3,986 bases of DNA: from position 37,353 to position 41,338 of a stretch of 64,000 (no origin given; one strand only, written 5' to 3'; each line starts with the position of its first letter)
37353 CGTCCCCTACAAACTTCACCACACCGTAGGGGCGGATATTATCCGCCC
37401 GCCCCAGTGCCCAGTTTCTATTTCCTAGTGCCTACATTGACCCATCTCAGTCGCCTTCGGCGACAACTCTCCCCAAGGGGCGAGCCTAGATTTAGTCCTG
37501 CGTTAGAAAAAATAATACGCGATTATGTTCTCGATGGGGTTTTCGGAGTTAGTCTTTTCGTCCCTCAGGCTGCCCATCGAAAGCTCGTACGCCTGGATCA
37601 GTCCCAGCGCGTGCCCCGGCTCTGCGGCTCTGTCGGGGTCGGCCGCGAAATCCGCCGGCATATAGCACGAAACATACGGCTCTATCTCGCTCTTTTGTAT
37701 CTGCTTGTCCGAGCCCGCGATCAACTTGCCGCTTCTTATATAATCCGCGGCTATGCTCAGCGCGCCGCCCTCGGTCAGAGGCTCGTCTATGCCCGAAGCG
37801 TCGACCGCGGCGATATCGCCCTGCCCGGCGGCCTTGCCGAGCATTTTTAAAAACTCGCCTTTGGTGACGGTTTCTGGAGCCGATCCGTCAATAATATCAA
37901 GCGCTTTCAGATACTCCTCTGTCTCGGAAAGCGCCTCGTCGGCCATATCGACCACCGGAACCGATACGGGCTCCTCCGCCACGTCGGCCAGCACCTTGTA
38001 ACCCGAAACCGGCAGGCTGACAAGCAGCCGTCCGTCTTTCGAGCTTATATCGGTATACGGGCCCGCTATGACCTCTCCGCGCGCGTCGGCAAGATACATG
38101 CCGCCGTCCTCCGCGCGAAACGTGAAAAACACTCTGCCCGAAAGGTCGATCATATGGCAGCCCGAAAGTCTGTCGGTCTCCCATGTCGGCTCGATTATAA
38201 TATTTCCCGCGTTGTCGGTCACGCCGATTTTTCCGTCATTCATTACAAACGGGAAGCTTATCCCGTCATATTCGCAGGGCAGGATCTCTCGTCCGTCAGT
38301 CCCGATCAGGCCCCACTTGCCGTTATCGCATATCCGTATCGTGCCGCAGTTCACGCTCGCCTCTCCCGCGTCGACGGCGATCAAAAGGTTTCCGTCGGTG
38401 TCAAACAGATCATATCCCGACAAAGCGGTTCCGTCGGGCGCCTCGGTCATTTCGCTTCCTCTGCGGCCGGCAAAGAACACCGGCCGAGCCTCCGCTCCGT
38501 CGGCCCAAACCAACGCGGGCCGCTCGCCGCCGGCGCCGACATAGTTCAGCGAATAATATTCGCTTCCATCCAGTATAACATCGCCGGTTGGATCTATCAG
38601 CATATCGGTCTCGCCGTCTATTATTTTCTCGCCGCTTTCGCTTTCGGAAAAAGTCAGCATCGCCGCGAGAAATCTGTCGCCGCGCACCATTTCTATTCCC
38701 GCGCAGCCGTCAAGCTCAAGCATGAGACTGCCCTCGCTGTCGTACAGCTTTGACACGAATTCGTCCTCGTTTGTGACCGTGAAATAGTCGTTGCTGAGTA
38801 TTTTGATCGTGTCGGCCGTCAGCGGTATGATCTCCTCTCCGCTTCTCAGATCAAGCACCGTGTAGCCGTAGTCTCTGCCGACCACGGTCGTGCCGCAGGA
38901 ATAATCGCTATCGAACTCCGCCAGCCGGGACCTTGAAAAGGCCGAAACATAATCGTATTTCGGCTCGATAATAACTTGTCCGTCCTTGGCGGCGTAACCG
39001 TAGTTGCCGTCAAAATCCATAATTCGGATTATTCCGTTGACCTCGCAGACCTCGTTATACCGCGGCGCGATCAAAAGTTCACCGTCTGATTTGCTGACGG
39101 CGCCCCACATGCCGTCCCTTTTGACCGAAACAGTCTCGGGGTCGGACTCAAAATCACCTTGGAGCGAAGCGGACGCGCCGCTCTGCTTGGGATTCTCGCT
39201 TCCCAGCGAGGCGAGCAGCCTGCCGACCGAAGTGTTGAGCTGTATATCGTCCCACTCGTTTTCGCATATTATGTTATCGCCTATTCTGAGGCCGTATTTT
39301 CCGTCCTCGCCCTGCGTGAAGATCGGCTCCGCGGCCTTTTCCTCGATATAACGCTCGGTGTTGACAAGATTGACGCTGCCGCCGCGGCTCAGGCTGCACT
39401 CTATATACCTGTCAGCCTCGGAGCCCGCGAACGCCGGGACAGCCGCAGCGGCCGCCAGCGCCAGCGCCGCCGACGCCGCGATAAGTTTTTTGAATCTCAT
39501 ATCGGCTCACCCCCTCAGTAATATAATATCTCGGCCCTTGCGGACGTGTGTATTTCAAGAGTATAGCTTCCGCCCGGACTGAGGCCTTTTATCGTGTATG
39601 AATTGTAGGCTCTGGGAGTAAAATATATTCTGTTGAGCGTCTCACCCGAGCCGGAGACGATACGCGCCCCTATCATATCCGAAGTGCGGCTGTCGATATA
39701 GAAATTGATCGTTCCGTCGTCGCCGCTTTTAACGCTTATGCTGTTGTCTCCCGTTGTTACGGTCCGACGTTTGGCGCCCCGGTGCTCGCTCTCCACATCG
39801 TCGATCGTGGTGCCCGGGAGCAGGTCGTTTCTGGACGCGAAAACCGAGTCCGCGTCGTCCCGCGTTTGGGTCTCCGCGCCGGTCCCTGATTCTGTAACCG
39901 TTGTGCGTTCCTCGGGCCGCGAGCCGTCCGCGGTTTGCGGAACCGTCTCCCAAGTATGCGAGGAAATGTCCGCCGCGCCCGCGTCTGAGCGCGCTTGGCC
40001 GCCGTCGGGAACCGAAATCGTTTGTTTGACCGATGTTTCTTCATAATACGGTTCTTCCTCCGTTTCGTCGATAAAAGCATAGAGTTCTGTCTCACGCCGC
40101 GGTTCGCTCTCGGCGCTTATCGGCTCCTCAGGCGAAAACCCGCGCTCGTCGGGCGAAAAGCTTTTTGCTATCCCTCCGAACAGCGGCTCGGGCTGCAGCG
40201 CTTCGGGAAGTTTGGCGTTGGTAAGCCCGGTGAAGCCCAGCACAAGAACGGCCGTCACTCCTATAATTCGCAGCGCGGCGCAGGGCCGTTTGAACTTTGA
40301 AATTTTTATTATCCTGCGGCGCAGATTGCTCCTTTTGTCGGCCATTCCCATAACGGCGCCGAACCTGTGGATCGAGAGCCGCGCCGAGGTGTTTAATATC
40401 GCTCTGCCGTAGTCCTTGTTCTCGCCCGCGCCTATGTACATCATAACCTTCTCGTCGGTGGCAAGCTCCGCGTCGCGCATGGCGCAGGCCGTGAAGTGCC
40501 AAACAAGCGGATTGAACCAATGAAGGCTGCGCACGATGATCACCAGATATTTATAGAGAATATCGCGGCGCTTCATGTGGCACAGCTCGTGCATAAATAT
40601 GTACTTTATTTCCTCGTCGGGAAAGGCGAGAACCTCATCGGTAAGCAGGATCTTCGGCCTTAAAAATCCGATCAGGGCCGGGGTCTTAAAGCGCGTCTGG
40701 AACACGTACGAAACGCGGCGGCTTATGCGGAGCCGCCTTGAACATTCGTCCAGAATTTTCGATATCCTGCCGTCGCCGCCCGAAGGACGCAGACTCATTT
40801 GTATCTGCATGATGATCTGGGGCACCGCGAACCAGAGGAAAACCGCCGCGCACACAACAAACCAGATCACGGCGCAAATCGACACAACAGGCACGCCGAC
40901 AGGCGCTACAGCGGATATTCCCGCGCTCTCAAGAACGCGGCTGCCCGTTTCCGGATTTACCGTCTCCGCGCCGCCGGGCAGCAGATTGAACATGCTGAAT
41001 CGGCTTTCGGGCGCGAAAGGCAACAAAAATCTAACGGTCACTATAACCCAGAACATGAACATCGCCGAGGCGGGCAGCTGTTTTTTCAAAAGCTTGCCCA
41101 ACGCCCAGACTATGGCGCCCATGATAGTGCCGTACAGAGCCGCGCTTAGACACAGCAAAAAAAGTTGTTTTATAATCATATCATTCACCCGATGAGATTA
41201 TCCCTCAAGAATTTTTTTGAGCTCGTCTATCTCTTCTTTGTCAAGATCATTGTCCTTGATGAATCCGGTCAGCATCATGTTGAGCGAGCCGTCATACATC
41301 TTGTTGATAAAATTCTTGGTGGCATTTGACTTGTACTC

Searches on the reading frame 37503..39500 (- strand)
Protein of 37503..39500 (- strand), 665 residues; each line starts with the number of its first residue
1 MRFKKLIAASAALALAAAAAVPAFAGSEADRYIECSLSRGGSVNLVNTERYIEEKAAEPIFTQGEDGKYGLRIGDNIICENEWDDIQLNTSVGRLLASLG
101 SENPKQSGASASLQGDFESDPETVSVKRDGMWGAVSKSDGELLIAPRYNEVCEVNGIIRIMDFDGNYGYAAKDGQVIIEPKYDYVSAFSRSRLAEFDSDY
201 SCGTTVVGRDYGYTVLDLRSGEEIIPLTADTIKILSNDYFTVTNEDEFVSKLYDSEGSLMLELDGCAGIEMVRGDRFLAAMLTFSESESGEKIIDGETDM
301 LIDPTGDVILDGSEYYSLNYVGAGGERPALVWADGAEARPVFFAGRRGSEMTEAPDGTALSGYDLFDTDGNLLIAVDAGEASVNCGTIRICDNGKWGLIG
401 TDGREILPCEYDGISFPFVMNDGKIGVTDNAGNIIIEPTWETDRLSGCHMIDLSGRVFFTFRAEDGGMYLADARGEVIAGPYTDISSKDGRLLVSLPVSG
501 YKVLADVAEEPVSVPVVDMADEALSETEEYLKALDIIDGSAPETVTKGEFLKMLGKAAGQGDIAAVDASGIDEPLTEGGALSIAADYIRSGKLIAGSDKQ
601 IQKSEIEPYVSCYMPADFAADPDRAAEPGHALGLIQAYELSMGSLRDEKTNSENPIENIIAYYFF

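Call 19: search_protein_families(library=pfam, proteins=[window:37503-39500:-], max_evalue=0.001)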
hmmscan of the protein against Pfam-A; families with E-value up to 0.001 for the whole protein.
window:37503-39500:- (665 aa): 1 family
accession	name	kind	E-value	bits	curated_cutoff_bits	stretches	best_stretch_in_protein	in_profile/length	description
PF14903.11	WG_beta_rep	-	1.1e-15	57.8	25.6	2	396-428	1-30/35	WG containing repeat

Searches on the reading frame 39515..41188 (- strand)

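Call 19: search_protein_families(library=pfam, proteins=[window:39515-41188:-], max_evalue=0.001)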
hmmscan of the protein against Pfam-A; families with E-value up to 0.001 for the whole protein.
window:39515-41188:- (557 aa): 1 family
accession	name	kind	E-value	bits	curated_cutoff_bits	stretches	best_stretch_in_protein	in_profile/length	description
PF05569.17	Peptidase_M56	-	3e-54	184.6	31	1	13-296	3-296/296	BlaR1 peptidase M56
